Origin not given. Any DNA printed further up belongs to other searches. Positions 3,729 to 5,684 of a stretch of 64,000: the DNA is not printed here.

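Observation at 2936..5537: Divergent PAP2 phosphatase pair, one fused to an ePK-like (Kdo/RIO-type) kinase domain and a C-terminal TM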

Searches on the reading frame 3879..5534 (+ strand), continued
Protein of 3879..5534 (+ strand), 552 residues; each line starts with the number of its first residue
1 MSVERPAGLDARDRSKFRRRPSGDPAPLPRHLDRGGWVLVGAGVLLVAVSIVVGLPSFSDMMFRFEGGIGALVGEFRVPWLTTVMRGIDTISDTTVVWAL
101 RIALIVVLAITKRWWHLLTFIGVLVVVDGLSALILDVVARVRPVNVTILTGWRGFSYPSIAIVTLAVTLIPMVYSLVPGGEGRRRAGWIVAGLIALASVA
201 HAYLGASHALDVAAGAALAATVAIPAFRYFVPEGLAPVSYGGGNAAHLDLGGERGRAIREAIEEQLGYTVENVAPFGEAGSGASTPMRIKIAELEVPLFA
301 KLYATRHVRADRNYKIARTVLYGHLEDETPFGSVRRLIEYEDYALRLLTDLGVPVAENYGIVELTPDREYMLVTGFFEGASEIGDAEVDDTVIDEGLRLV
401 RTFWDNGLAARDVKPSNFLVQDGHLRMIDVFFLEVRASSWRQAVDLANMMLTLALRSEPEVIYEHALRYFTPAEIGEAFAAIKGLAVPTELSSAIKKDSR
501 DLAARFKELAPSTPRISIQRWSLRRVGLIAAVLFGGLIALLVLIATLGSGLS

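Call 22: predict_structure(alignment_id=A1)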
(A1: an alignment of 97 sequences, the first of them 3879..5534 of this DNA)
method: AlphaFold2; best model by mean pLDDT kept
length: 552 residues; sequences in the alignment: 97
mean_pLDDT: 79.8   pTM: 0.62
mean pLDDT of the five models: 79.8, 79.3, 78.2, 77.3, 74.5
residues with pLDDT >= 90: 176; 70-90: 271; 50-70: 52; < 50: 53
segments of 3 or more residues with pLDDT < 50: 1-29, 234-247, 279-283, 548-552
pLDDT, mean of each block of 10 residues (from residue 1): 34 36 37 79 89 79 82 88 92 89 88 84 90 84 75 76 94 85 89 95 89 93 90 46 42 73 89 70 69 89 75 73 61 81 89 90 76 87 89 96 91 89 90 81 93 94 97 92 74 87 91 71 76 83 60 33
secondary structure, 60 per line:
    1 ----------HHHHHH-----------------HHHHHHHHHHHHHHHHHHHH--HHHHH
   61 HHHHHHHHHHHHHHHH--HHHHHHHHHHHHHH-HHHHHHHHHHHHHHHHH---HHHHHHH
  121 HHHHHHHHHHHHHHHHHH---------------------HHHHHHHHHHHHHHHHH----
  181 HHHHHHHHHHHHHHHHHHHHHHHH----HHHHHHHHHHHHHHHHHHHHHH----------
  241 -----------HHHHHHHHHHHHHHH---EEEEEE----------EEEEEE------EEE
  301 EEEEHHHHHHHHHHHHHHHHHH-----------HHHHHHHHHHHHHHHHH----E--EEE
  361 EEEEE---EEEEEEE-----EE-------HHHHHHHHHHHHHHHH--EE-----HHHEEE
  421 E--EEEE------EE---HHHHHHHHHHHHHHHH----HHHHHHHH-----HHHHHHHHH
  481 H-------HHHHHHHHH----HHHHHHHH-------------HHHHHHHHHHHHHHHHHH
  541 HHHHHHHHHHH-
elements in order: H11-16 H34-53 H56-76 H79-92 H94-110 H114-138 H160-176 H181-204 H209-230 H252-266 E270-275 E286-291 E298-304 H305-322 H334-350 E358-365 E369-375 H390-405 E418-421 E424-427 H439-454 H459-466 H472-481 H489-497 H502-509 H523-551

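Call 23: search_protein_families(library=pfam, proteins=[P0022, P0025, P0053, P0088, P0012, P0037, P0069, P0094, P0103, P0006], max_evalue=0.01)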
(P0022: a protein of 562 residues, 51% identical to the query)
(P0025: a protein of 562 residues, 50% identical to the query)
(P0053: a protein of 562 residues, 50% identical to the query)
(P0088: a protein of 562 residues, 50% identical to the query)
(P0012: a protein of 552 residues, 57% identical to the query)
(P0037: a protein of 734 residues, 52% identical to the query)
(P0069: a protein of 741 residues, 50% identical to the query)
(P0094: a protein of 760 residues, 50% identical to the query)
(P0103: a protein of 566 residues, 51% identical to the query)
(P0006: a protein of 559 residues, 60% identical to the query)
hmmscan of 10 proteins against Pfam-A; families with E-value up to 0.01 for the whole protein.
P0022 (562 aa): 4 families
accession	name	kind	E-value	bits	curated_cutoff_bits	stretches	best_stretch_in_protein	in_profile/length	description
PF01569.27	PAP2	-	3.4e-08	33.8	27.2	1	124-238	2-126/130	PAP2 superfamily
PF01163.29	RIO1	-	4.5e-06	26.9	22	1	337-441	43-148/187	RIO domain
PF00069.31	Pkinase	-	7e-05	22.8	31.7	1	406-440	106-141/263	Protein kinase domain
PF01636.29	APH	-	0.00018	21.8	23.2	0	402-436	148-188/239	Phosphotransferase enzyme family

P0025 (562 aa): 4 families
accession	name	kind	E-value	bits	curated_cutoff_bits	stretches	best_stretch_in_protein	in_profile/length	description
PF01569.27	PAP2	-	2.5e-08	34.2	27.2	1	125-239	3-127/130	PAP2 superfamily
PF01163.29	RIO1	-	4.7e-06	26.8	22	1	337-441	43-148/187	RIO domain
PF00069.31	Pkinase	-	1.9e-05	24.7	31.7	1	396-440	97-141/263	Protein kinase domain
PF01636.29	APH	-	0.0011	19.2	23.2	0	407-436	154-188/239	Phosphotransferase enzyme family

P0053 (562 aa): 4 families
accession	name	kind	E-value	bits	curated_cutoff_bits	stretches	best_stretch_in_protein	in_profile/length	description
PF01569.27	PAP2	-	1.2e-08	35.2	27.2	1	125-238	3-126/130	PAP2 superfamily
PF01163.29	RIO1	-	2e-05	24.7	22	1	340-441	46-148/187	RIO domain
PF00069.31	Pkinase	-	3.1e-05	24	31.7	1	394-440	95-141/263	Protein kinase domain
PF01636.29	APH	-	0.0072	16.5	23.2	0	416-436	167-188/239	Phosphotransferase enzyme family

P0088 (562 aa): 3 families
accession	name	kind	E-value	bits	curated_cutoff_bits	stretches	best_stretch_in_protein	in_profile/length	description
PF01569.27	PAP2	-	1.1e-06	28.9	27.2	1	125-238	3-126/130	PAP2 superfamily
PF00069.31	Pkinase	-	7.7e-06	25.9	31.7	1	392-440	93-141/263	Protein kinase domain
PF01163.29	RIO1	-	1.8e-05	24.8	22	1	344-441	50-148/187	RIO domain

P0012 (552 aa): 1 family
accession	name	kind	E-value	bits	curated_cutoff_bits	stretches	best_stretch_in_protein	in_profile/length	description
PF01569.27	PAP2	-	4.8e-06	26.8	27.2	1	124-231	8-125/130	PAP2 superfamily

P0037 (734 aa): 4 families
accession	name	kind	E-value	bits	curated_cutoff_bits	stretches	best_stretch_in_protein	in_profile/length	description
PF01569.27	PAP2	-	6.8e-07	29.5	27.2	1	154-246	23-125/130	PAP2 superfamily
PF01636.29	APH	-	0.0021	18.3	23.2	1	405-448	146-195/239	Phosphotransferase enzyme family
PF00069.31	Pkinase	-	0.0022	17.9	31.7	1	408-448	102-143/263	Protein kinase domain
PF06293.20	Kdo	-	0.0029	17.5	21.3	1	361-471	64-191/207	Lipopolysaccharide kinase (Kdo/WaaP) family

P0069 (741 aa): 3 families
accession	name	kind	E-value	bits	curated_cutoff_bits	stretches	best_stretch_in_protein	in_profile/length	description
PF00069.31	Pkinase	-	4.5e-05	23.4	31.7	1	404-450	95-141/263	Protein kinase domain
PF06293.20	Kdo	-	0.0023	17.8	21.3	1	369-451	68-166/207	Lipopolysaccharide kinase (Kdo/WaaP) family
PF01569.27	PAP2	-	0.0096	16.1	27.2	1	138-250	3-125/130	PAP2 superfamily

P0094 (760 aa): 2 families
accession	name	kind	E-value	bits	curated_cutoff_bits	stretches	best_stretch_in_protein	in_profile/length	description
PF01569.27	PAP2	-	5.7e-08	33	27.2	1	157-270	3-126/130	PAP2 superfamily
PF00069.31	Pkinase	-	0.004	17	31.7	1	434-470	104-141/263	Protein kinase domain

P0103 (566 aa): 3 families
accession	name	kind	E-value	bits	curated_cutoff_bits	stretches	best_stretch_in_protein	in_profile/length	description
PF00069.31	Pkinase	-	2.3e-06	27.6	31.7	1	406-444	102-141/263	Protein kinase domain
PF01163.29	RIO1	-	9.9e-06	25.7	22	1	343-445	45-148/187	RIO domain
PF01636.29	APH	-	0.0069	16.6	23.2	0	414-440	157-188/239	Phosphotransferase enzyme family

P0006 (559 aa): 2 families
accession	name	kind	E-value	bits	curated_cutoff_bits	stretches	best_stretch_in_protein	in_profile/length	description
PF01569.27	PAP2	-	6.4e-07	29.6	27.2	1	128-238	5-125/130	PAP2 superfamily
PF00069.31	Pkinase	-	0.0053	16.6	31.7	1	391-437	94-141/263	Protein kinase domain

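Call 25: fold_search(model_id=the predicted structure, library=pdb)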
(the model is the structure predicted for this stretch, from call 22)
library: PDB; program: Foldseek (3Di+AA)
matches with E <= 10: 1768; with E <= 0.001: 1060
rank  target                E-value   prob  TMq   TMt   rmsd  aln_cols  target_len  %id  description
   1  3en9_B                2.0e-06  1.00  0.25  0.27  19.5       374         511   12  Structure of the Methanococcus jannaschii KAE1-BUD32 fusion protein (released 2008-11-04)
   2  4o0t_A                3.5e-06  1.00  0.24  0.43  11.0       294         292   14  Back pocket flexibility provides group-II PAK selectivity for type 1 kinase inhibitors (released 2014-02-12)
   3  8r4o_I                5.1e-06  1.00  0.23  0.39  14.5       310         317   10  Salt inducible kinase 3 in complex with inhibitor (released 2024-03-27)
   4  2vwb_B                7.7e-06  1.00  0.24  0.26   9.3       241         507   17  Structure of the archaeal Kae1-Bud32 fusion protein MJ1130: a model for the eukaryotic EKC-KEOPS subcomplex involved i (released 2008-08-19)
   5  3a7g_B                7.7e-06  1.00  0.25  0.44  11.9       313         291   14  Human MST3 kinase (released 2010-02-02)
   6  8uso_B                8.5e-06  1.00  0.23  0.29  13.5       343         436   14  Full-length human CaMKII delta holoenzyme (released 2024-03-27)
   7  9d4w_A                8.9e-06  1.00  0.27  0.47  11.0       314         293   15  Structure of PAK1 in complex with compound 12 (released 2025-04-02)
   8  9av7                  8.9e-06  1.00  0.25  0.43  10.0       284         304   18  Crystal structure of CMGC family protein kinase from Trichomonas vaginalis (AMP-PNP) (released 2024-03-13)
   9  3q53                  9.7e-06  1.00  0.25  0.45  11.6       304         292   14  Structure of phosphorylated PAK1 kinase domain in complex with ATP (released 2011-12-21)
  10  6i2d_A                1.1e-05  1.00  0.23  0.36  17.4       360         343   12  Crystal Structure of the Protein-Kinase A catalytic subunit from Cricetulus Griseus in complex with compounds RKp182 a (released 2019-05-15)
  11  5xva                  1.1e-05  1.00  0.25  0.45  12.3       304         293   12  Crystal Structure of PAK4 in complex with inhibitor CZH216 (released 2018-02-07)
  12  4app                  1.1e-05  1.00  0.25  0.44  12.1       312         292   12  Crystal Structure of the Human p21-Activated Kinase 4 in Complex with (S)-N-(5-(3-benzyl-1-methylpiperazine-4-carbonyl)- (released 2012-06-06)
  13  2bdw_A                1.1e-05  1.00  0.25  0.41  15.4       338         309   14  Crystal Structure of the Auto-Inhibited Kinase Domain of Calcium/Calmodulin Activated Kinase II (released 2005-12-13)
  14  7e12_A                1.1e-05  1.00  0.23  0.36  17.2       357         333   12  Crystal structure of PKAc-A11E complex (released 2022-04-27)
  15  5vlo_B                1.2e-05  1.00  0.24  0.43  14.3       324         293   12  The structure of human CamKII with bound inhibitor (released 2017-08-23)
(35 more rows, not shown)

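Call 69: search_solved_structures(query=A1, max_evalue=0.01, show_alignments=0)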
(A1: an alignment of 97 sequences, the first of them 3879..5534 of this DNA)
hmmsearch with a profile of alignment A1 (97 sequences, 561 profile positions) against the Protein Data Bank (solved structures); distinct sequences matched with E-value up to 0.01: 75 (the best 60 are shown).
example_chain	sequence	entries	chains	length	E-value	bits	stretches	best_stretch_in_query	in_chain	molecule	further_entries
5jki_A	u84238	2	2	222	2.3e-12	49.3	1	55-226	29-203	Putative lipid phosphate phosphatase YodM | Phosphatidylglycerophosphatase B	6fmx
6ebu_A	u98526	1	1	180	7.4e-05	24.5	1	72-235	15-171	LpxE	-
5eh0_A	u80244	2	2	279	0.00068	21.3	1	407-440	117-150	Dual specificity protein kinase TTK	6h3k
4js8_A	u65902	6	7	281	0.00069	21.3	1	407-440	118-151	Dual specificity protein kinase TTK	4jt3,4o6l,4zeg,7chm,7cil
7chn_A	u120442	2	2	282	0.00069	21.3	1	407-440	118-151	Dual specificity protein kinase TTK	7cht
5ntt_A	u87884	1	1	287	0.0007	21.3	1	407-440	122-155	Dual specificity protein kinase TTK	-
7cja_A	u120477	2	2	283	0.0007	21.3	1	407-440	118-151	Dual specificity protein kinase TTK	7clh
4d2s_A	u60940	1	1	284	0.0007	21.3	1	407-440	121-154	DUAL SPECIFICITY PROTEIN KINASE TTK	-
6n6o_A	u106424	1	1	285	0.00071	21.3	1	407-440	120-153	Dual specificity protein kinase TTK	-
6tn9_A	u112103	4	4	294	0.00074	21.2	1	407-440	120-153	Dual specificity protein kinase TTK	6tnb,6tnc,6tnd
6b4w_A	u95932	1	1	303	0.00077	21.1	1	407-440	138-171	Dual specificity protein kinase TTK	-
5ljj_A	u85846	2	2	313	0.00079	21.1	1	407-440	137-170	Dual specificity protein kinase TTK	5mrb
5ap6_A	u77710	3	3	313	0.00079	21.1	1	407-440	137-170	DUAL SPECIFICITY PROTEIN KINASE TTK | MONOPOLAR SPINDLE KINASE 1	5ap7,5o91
5n7v_A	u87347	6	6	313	0.0008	21.1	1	407-440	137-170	Dual specificity protein kinase TTK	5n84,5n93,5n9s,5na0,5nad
3cek_A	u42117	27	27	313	0.0008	21.1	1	407-440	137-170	Dual specificity protein kinase TTK | Dual specificity protein kinase TTK or monopolar spindle 1 kinase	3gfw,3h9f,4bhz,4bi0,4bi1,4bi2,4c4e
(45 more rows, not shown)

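Call 70: find_encoding_contigs(protein=P0014, flank=6000, max_places=3)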
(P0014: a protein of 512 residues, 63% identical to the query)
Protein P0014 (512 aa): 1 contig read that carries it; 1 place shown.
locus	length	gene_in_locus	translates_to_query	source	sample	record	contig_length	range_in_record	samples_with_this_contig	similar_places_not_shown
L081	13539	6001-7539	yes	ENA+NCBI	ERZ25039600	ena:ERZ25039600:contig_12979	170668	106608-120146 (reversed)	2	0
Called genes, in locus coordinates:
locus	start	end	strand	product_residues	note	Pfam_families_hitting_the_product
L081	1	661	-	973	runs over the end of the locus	PF04879:Molybdop_Fe4S4, PF00384:Molybdopterin, PF01568:Molydop_binding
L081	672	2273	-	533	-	PF13484:Fer4_16 (faint), PF12797:Fer4_2 (weak), PF13247:Fer4_11, PF12838:Fer4_7 (weak), PF13187:Fer4_9 (weak), PF00037:Fer4 (weak), PF12837:Fer4_6 (weak), PF03916:NrfD, +3 more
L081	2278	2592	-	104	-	PF12840:HTH_20, PF01022:HTH_5, PF01047:MarR (weak), PF12802:MarR_2, PF25212:HVO_A0114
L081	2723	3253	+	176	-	-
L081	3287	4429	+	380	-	PF03706:LPG_synthase_TM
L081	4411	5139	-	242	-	PF01569:PAP2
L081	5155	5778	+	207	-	PF14378:PAP2_3 (weak), PF01569:PAP2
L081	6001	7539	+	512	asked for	PF01569:PAP2 (weak)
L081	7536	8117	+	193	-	-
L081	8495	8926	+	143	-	-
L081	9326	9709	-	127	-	-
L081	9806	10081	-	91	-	-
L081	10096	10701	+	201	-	-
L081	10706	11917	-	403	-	PF07690:MFS_1, PF12832:MFS_1_like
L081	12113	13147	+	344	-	-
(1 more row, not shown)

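Call 72: list_cluster_members(proteins=[window:3879-5534:+, window:5540-6109:+, window:2939-3628:-, P0057, P0012])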
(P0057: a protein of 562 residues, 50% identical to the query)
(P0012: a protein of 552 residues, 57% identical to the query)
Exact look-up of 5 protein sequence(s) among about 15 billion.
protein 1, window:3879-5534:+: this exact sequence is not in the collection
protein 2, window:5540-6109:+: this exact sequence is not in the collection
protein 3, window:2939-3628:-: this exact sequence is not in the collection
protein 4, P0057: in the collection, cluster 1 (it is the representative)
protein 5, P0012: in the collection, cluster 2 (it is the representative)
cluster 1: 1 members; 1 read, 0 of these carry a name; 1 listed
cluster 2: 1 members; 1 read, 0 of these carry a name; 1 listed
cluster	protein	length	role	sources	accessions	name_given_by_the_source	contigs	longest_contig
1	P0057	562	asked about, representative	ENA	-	-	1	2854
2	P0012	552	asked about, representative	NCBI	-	-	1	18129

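Call 78: find_encoding_contigs(protein=P0005, flank=5000, max_places=2)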
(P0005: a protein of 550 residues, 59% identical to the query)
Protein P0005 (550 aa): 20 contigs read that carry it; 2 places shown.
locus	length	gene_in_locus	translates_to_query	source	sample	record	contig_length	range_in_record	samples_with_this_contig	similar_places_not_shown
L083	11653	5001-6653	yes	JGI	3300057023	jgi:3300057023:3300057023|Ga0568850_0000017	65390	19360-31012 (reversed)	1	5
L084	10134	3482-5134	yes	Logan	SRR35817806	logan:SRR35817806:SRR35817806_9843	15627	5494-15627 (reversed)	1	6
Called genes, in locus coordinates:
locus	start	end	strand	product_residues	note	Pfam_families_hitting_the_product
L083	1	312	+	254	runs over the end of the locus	PF00106:adh_short, PF08659:KR, PF13561:adh_short_C2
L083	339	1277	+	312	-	PF00291:PALP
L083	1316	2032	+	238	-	-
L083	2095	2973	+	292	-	PF00296:Bac_luciferase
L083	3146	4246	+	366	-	PF03706:LPG_synthase_TM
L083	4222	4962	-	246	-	PF01569:PAP2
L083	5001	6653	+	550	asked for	-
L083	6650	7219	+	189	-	-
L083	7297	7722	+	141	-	-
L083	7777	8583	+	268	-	PF01113:DapB_N, PF03447:NAD_binding_3 (weak), PF05173:DapB_C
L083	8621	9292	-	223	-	PF19700:DUF6198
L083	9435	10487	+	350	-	PF01925:TauE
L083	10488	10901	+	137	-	PF00582:Usp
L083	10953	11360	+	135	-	-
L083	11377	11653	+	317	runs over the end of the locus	PF00248:Aldo_ket_red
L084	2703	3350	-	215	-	PF01569:PAP2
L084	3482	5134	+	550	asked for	-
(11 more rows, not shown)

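Call 79: find_encoding_contigs(protein=P0012, flank=5000, max_places=2)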
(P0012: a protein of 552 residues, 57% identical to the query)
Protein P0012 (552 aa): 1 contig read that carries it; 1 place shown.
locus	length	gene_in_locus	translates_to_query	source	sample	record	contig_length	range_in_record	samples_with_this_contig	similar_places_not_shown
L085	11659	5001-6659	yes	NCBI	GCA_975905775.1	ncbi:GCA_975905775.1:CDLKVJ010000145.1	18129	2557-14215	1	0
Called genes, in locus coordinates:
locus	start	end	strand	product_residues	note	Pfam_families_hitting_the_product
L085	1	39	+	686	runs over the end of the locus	PF05378:Hydant_A_N, PF01968:Hydantoinase_A, PF19278:Hydant_A_C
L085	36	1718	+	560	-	PF02538:Hydantoinase_B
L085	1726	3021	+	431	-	PF01979:Amidohydro_1, PF07969:Amidohydro_3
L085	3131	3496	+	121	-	-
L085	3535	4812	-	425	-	PF10282:Lactonase (faint), PF25174:Beta-prop_THOC3 (faint), PF22494:choice_anch_I (faint), PF21783:YNCE (faint), PF02239:Cytochrom_D1 (weak)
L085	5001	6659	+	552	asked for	PF01569:PAP2 (weak)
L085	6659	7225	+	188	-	-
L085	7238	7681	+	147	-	PF12802:MarR_2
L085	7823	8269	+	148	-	-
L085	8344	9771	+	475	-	PF03062:MBOAT, PF13813:MBOAT_2 (weak)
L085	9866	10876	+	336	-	PF00657:Lipase_GDSL (weak), PF04311:DUF459, PF13472:Lipase_GDSL_2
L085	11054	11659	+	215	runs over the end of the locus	PF01325:Fe_dep_repress, PF02742:Fe_dep_repr_C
